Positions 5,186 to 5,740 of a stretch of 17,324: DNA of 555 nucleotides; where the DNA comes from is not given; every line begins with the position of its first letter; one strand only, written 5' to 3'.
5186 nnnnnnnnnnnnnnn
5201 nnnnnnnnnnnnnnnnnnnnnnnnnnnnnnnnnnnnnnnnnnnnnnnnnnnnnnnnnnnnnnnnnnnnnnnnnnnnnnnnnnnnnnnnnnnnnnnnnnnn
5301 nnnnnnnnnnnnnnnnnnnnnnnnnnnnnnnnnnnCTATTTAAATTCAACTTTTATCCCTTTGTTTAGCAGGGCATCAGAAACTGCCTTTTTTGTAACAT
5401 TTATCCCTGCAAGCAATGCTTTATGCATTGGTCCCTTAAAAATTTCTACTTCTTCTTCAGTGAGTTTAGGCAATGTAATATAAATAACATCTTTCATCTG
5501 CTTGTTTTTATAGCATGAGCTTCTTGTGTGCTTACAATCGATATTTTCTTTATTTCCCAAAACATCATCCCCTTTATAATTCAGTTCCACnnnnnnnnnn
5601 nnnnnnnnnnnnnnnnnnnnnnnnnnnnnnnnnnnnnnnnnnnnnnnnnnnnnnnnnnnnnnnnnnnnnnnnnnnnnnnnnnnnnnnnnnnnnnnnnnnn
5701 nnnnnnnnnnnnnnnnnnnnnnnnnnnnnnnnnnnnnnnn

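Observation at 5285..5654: Convergent small ORF and shared palindromic terminator next to the 472-aa gene: possible second component or regulator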

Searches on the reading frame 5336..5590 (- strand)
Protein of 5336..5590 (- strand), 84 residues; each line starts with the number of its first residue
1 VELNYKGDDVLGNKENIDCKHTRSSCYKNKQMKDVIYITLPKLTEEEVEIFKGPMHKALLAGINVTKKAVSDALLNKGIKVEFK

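Call 7: search_protein_families(library=pfam, proteins=[window:5336-5590:-], max_evalue=0.1)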
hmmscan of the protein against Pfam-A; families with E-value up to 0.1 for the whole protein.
window:5336-5590:- (84 aa): 0 families

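Call 8: search_protein_families(library=padloc, proteins=[window:5336-5590:-], max_evalue=1)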
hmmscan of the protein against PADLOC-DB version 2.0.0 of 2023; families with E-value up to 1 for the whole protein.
window:5336-5590:- (84 aa): 0 families

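Call 9: search_protein_families(library=phrogs, proteins=[window:5336-5590:-], max_evalue=0.1)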
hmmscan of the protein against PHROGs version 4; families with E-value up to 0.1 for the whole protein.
window:5336-5590:- (84 aa): 0 families

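Call 15: search_protein_families(library=ncbifam, proteins=[window:5336-5590:-], max_evalue=10)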
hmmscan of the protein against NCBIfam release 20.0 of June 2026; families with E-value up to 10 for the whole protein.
window:5336-5590:- (84 aa): 0 families

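Call 16: find_homologous_proteins(query=window:5336-5590:-, max_evalue=0.01)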
Query window:5336-5590:- (84 aa): 4 proteins with E <= 0.01 among 4 candidates.
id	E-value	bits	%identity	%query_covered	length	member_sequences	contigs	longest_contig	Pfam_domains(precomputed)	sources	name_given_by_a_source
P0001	2.4e-48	179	99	100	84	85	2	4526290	-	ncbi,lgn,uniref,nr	ncbi:hypothetical protein [Escherichia coli]|uniref:hypothetical protein n=1 Tax=Escherichia coli Ta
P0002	5.2e-44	165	92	100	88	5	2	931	-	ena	-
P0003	1.1e-38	148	86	100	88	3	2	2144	-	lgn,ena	-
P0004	1.9e-24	103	100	63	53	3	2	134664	-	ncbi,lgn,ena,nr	ncbi:hypothetical protein [Escherichia coli]|nr:hypothetical protein [Escherichia coli]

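Call 18: search_solved_structures(query=window:5336-5590:-, max_evalue=10, show_alignments=3)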
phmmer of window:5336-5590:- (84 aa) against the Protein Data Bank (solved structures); distinct sequences matched with E-value up to 10: 1.
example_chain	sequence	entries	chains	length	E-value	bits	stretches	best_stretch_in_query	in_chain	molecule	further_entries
3tsr_A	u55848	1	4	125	1.3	12.6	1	12-31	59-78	Ribonuclease pancreatic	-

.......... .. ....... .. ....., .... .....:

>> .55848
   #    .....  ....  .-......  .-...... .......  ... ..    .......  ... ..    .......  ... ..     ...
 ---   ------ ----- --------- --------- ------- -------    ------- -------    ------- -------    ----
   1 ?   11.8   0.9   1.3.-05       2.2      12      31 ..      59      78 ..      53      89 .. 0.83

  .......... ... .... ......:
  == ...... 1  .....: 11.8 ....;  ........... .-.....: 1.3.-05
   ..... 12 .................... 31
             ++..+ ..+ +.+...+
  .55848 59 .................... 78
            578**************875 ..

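Call 20: find_encoding_contigs(protein=P0003, flank=10000)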
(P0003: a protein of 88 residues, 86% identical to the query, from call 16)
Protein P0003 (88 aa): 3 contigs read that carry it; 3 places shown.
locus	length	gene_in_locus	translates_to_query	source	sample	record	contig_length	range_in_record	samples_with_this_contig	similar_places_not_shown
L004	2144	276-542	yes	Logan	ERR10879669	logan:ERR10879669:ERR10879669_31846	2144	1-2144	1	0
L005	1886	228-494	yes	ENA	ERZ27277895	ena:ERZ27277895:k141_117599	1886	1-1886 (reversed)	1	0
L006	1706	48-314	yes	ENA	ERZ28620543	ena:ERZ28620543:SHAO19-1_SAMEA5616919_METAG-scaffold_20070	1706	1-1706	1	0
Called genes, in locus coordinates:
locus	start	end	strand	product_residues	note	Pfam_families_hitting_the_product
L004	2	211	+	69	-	?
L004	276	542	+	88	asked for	-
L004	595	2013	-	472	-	-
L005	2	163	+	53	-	?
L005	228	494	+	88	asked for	-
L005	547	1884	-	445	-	?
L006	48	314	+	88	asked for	-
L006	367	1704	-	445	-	?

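Call 21: find_encoding_contigs(protein=P0002, flank=10000)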
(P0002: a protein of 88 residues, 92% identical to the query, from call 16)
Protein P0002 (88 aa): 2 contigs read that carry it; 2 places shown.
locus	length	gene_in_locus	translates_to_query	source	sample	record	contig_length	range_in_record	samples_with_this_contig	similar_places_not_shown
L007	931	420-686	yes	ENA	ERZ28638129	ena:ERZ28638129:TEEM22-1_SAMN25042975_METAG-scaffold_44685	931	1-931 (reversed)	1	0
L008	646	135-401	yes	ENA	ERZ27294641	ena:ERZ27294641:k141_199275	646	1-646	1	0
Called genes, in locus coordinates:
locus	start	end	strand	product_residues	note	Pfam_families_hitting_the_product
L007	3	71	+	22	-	?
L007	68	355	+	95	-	-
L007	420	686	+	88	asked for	-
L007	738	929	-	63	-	?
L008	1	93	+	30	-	?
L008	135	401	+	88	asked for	-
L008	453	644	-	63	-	?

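Call 33: search_protein_representatives(alignment_id=A3)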
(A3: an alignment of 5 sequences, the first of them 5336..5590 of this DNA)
Query: 5 sequences, 84 profile positions. Proteins with E-value up to 0.001 (for the whole library): 7; up to 1e-10: 2; up to 1e-30: 1. The best 7 are listed.
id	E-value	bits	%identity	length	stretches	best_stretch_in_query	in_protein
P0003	3.2e-51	187.2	-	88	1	1-84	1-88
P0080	2.5e-18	81.8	-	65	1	31-84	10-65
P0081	3.8e-09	52.3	-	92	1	24-83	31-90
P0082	1.1e-07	47.7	-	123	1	30-82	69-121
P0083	5.8e-07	45.3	-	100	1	35-83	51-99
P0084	6.0e-06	42.1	-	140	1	22-83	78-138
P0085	1.8e-04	37.4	-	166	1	36-83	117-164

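Call 35: find_encoding_contigs(protein=P0080, flank=6000)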
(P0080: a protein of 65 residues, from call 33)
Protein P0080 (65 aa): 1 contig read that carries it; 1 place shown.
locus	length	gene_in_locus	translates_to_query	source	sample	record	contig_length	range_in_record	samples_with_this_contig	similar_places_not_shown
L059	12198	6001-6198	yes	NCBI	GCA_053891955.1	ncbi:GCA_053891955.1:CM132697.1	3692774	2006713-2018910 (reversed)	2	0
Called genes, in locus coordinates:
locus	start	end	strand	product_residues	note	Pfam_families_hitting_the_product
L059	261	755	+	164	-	-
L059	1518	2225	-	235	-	PF01381:HTH_3, PF00717:Peptidase_S24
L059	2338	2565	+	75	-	PF09048:Cro (weak), PF14549:P22_Cro, PF15943:YdaS_toxin, PF01381:HTH_3 (weak)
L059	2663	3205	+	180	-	PF06892:Phage_CP76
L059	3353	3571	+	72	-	PF13973:DUF4222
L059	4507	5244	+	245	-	PF06992:Phage_lambda_P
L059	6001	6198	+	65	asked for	-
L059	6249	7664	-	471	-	-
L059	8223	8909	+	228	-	PF09669:Phage_pRha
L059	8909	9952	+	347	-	PF06147:DUF968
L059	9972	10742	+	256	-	PF27659:CHP02642 (faint), PF03589:Antiterm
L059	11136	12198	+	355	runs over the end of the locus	PF01555:N6_N4_Mtase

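Call 36: find_encoding_contigs(protein=P0082, flank=6000)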
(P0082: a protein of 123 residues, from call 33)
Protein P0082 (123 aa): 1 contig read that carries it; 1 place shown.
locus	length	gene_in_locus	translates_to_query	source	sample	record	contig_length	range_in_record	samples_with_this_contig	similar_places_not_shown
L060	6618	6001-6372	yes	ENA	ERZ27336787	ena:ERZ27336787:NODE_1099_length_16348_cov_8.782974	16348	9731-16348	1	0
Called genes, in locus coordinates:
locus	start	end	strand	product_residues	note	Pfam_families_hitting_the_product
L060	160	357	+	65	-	-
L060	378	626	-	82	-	-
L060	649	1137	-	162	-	PF00717:Peptidase_S24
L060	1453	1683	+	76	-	PF14549:P22_Cro (weak), PF15943:YdaS_toxin, PF01381:HTH_3 (weak)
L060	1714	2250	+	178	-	PF06254:YdaT_toxin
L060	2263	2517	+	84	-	-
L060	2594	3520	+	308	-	PF04492:Phage_rep_O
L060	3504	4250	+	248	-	PF06992:Phage_lambda_P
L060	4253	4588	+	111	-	PF06163:DUF977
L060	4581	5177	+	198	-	-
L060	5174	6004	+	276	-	PF02086:MethyltransfD12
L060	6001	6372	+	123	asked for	-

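Call 37: find_encoding_contigs(protein=P0081, flank=6000)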
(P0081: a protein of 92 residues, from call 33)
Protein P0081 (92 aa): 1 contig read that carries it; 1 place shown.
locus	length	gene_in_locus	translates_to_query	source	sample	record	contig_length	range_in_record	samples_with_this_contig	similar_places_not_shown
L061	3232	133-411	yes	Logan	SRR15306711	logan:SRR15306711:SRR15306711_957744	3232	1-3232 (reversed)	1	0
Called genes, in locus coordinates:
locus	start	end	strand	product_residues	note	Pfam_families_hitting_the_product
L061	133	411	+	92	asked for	-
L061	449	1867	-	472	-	-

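Call 38: find_encoding_contigs(protein=P0083, flank=6000)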
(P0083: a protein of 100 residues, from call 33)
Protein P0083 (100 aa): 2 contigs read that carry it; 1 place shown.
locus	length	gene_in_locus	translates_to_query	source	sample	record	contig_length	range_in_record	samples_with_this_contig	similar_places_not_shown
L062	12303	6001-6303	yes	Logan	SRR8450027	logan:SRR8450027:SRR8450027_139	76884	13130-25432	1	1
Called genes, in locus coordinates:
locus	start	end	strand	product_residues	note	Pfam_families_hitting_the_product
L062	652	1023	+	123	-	-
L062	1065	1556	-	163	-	-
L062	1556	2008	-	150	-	PF01381:HTH_3, PF13443:HTH_26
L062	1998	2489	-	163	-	-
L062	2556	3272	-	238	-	PF01381:HTH_3, PF00717:Peptidase_S24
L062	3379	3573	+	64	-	PF09048:Cro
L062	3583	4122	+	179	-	PF06254:YdaT_toxin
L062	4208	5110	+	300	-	PF04492:Phage_rep_O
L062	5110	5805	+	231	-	PF06992:Phage_lambda_P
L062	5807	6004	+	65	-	-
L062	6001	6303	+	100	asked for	-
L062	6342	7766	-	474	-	-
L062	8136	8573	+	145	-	PF05772:NinB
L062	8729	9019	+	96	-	PF07102:YbcO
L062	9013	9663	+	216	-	PF00847:AP2 (weak)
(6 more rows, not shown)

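Call 39: find_encoding_contigs(protein=P0084, flank=6000)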
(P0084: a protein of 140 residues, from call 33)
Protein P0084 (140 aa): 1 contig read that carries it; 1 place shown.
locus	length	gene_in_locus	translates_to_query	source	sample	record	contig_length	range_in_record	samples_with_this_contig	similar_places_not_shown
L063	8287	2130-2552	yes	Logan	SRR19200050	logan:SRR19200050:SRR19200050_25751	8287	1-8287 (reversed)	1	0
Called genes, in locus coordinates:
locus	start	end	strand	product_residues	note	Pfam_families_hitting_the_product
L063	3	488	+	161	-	?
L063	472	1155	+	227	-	PF06992:Phage_lambda_P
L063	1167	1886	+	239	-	PF07789:DUF1627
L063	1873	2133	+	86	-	PF06163:DUF977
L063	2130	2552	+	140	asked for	-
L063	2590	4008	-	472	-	-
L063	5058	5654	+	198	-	PF07105:DUF1367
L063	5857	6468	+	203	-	PF05766:NinG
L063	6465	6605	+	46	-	PF26818:Phage_YlcG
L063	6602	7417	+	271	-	PF27659:CHP02642 (faint), PF03589:Antiterm, PF00684:DnaJ_CXXCXGXG (faint), PF03589:Antiterm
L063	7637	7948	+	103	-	-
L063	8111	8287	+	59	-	?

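Call 65: search_protein_families(library=phrogs, proteins=[P0080, P0081, P0082, P0083, P0084, P0085], max_evalue=0.1)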
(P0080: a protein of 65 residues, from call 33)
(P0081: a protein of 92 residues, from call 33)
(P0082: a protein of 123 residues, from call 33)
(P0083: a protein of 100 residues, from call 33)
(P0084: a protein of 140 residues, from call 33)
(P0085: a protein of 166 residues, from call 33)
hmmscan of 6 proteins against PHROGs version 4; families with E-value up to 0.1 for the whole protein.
P0080 (65 aa): 0 families

P0081 (92 aa): 0 families

P0082 (123 aa): 1 family
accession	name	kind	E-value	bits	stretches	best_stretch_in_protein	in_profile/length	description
phrog_29830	-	unknown function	0.049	14.9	0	35-60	9-34/49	-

P0083 (100 aa): 2 families
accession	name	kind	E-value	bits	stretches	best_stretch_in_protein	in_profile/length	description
phrog_12420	-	DNA, RNA and nucleotide metabolism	0.0057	17.8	1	16-80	58-120/133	ATP-dependent DNA ligase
phrog_26764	-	unknown function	0.065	14.6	0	22-51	69-98/106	-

P0084 (140 aa): 0 families

P0085 (166 aa): 0 families
